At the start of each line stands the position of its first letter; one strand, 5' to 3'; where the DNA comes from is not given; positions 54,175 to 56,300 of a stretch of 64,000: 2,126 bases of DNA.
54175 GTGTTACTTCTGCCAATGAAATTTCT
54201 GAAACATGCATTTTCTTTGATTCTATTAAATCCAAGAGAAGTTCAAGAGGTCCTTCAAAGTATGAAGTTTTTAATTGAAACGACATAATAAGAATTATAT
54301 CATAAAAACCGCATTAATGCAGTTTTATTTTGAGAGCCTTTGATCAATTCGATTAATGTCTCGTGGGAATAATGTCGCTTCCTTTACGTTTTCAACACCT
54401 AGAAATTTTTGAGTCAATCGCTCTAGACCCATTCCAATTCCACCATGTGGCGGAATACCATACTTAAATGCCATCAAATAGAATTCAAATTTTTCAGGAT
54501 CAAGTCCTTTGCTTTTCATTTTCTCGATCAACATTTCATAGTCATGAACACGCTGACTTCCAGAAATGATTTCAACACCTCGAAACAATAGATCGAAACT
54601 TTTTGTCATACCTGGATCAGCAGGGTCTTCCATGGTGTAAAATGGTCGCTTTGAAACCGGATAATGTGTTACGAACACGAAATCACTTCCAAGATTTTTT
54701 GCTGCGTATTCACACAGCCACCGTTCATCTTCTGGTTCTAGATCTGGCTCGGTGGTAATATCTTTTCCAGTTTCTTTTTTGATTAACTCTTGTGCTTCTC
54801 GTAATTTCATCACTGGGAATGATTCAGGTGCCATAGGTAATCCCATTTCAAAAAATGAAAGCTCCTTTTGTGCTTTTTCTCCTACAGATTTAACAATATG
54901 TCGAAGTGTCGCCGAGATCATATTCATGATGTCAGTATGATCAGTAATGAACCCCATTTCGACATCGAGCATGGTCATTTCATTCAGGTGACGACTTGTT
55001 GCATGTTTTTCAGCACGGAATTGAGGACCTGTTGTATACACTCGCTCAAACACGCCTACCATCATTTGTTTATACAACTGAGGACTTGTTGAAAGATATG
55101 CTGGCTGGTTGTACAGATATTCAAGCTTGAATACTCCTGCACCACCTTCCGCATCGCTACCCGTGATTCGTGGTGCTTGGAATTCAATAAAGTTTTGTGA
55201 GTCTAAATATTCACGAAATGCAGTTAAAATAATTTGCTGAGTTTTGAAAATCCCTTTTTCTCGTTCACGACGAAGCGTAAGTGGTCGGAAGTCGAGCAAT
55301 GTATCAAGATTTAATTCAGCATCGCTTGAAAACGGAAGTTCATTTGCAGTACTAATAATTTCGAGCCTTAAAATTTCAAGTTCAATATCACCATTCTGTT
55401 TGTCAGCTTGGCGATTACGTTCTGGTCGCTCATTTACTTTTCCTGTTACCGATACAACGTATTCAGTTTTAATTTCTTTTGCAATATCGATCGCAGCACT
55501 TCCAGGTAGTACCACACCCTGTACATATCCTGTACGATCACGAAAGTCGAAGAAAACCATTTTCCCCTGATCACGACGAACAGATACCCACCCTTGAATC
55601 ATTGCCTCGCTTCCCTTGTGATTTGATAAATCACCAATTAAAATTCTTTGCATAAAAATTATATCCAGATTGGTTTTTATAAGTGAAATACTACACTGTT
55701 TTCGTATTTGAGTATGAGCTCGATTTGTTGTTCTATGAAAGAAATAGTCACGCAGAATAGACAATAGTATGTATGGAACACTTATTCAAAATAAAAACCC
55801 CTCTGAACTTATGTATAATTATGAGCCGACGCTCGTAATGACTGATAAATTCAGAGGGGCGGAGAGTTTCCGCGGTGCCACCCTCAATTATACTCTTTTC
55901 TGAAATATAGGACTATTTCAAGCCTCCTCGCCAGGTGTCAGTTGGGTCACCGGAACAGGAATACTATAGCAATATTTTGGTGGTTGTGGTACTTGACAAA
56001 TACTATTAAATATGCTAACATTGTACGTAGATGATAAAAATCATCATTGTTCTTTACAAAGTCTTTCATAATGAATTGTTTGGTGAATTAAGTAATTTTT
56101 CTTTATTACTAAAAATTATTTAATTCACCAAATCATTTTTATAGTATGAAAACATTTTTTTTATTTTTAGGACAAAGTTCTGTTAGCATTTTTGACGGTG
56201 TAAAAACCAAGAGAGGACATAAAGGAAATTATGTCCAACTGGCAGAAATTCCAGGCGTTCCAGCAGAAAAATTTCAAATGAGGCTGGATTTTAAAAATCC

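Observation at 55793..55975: T-box riboswitch controlling aspS, with a reduced Stem I and an ambiguous Asp/Asn specifier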

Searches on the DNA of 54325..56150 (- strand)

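Call 4: search_rna_families(source=window, start=55600, end=56150, threshold=evalue, max_evalue=10, show_alignments=5)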
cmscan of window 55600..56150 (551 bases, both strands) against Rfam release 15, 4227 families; matches with E-value up to 10: 7.
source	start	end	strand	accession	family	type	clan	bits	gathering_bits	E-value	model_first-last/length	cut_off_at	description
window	55953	56051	-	RF01214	snR51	Gene; snRNA; snoRNA; CD-box;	CL00058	31.1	44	0.15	1-98/98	no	Small nucleolar RNA snR51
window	55852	56142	-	RF00230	T-box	Cis-reg; leader;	-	30.9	93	4.2e-05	1-219/219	no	T-box leader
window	56077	56135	+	RF00739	MIR476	Gene; miRNA;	-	23.8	80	0.065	12-74/92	no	MIR476 microRNA precursor family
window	55678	55813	+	RF04088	MIR812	Gene; miRNA;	-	19.7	80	9.9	1-205/205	no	MIR812 microRNA precursor family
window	56072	56139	+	RF03303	mir-973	Gene; miRNA;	-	17.4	63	2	1-84/84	no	mir-973 microRNA precursor family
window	55771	55858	+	RF02905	sRNA41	Gene; sRNA;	-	17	45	4.4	1-113/113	no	Archaeal Small RNA 41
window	55987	56023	-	RF00066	U7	Gene; snRNA;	-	11.6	34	9.5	1-62/62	no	U7 small nuclear RNA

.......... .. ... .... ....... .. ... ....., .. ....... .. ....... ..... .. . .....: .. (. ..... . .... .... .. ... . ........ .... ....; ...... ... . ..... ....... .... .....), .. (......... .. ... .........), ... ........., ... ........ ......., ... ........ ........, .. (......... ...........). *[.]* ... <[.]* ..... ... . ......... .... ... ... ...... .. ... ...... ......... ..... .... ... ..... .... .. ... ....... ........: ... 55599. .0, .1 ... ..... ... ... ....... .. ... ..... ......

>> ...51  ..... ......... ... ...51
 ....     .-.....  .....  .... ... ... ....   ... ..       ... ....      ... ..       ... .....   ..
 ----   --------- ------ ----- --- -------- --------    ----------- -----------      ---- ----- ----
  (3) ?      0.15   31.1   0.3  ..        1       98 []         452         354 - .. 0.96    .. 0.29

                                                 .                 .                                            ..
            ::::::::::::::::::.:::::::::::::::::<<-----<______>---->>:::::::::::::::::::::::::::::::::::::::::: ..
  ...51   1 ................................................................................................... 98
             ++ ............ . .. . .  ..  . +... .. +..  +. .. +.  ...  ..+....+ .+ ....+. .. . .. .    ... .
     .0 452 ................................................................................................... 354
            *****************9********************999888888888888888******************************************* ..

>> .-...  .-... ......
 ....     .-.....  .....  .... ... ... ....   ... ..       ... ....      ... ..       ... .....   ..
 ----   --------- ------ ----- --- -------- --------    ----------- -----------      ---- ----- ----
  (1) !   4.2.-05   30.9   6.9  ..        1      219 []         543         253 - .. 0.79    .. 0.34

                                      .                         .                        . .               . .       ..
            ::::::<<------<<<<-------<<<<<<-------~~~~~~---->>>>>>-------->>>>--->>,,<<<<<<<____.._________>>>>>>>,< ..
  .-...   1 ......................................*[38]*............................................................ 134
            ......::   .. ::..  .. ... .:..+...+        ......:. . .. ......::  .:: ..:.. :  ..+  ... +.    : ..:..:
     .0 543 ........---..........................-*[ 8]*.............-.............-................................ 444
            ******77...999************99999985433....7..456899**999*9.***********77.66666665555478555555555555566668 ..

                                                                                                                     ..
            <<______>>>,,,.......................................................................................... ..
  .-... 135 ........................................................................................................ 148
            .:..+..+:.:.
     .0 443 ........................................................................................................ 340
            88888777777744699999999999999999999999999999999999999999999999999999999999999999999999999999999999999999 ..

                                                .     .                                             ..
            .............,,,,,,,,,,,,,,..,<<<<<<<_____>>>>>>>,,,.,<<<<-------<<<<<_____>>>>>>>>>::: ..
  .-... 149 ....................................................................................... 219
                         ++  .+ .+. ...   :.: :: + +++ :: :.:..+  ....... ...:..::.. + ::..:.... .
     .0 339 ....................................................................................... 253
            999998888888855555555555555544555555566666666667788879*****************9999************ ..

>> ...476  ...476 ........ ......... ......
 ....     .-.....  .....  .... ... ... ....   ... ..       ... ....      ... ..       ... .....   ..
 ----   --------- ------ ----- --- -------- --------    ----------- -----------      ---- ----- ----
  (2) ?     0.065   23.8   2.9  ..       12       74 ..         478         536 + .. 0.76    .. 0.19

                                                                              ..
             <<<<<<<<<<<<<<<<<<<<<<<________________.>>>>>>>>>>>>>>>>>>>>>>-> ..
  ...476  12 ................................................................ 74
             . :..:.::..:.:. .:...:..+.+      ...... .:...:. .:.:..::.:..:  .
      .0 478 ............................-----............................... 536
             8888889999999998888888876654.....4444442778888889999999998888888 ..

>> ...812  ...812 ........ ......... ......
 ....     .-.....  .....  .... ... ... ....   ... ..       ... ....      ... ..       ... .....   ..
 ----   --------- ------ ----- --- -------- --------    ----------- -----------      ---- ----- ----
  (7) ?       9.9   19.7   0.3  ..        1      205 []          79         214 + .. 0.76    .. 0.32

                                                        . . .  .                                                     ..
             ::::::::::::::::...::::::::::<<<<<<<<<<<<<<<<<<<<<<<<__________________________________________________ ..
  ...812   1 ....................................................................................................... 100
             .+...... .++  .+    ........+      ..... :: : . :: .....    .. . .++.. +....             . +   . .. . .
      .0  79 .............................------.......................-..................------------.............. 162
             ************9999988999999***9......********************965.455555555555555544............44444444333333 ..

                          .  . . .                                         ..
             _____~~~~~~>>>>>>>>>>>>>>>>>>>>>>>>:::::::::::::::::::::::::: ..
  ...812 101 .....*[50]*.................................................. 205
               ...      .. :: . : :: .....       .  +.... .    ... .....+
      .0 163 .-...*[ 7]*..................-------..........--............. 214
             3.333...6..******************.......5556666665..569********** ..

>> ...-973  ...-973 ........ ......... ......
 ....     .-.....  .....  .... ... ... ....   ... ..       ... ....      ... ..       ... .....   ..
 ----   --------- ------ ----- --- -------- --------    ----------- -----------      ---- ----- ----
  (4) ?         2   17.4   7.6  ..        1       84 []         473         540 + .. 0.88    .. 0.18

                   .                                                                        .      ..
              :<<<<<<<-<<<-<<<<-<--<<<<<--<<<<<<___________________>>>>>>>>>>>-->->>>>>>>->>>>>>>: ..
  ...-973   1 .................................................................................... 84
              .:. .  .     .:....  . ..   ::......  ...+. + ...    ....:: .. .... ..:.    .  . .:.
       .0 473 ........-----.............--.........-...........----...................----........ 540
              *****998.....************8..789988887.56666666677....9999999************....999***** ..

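Call 52: search_rna_families(sources=[L002, L003, L004, L005, L008, L011, L016, L018, L020, L024], threshold=evalue, max_evalue=0.01)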
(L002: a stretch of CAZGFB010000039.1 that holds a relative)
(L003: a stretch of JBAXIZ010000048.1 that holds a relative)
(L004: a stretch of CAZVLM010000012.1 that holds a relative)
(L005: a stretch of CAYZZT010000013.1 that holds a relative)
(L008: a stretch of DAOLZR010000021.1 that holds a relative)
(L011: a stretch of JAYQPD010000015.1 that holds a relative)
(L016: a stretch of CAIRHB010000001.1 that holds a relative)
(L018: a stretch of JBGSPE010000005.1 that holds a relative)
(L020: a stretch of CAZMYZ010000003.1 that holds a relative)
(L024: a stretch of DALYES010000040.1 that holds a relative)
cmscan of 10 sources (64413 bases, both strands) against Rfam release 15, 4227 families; matches with E-value up to 0.01: 5.
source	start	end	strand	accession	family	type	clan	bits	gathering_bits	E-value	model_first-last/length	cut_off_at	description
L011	2778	2945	+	RF00230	T-box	Cis-reg; leader;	-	54.9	93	3.2e-09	1-219/219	no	T-box leader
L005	2524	2719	+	RF00230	T-box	Cis-reg; leader;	-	42.7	93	4.3e-06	1-219/219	no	T-box leader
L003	1378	1571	+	RF00230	T-box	Cis-reg; leader;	-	42.4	93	5.3e-06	1-219/219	no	T-box leader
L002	2602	2824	+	RF00230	T-box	Cis-reg; leader;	-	41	93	1.2e-05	1-219/219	no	T-box leader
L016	968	1103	+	RF00230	T-box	Cis-reg; leader;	-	32.2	93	0.0023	1-219/219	no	T-box leader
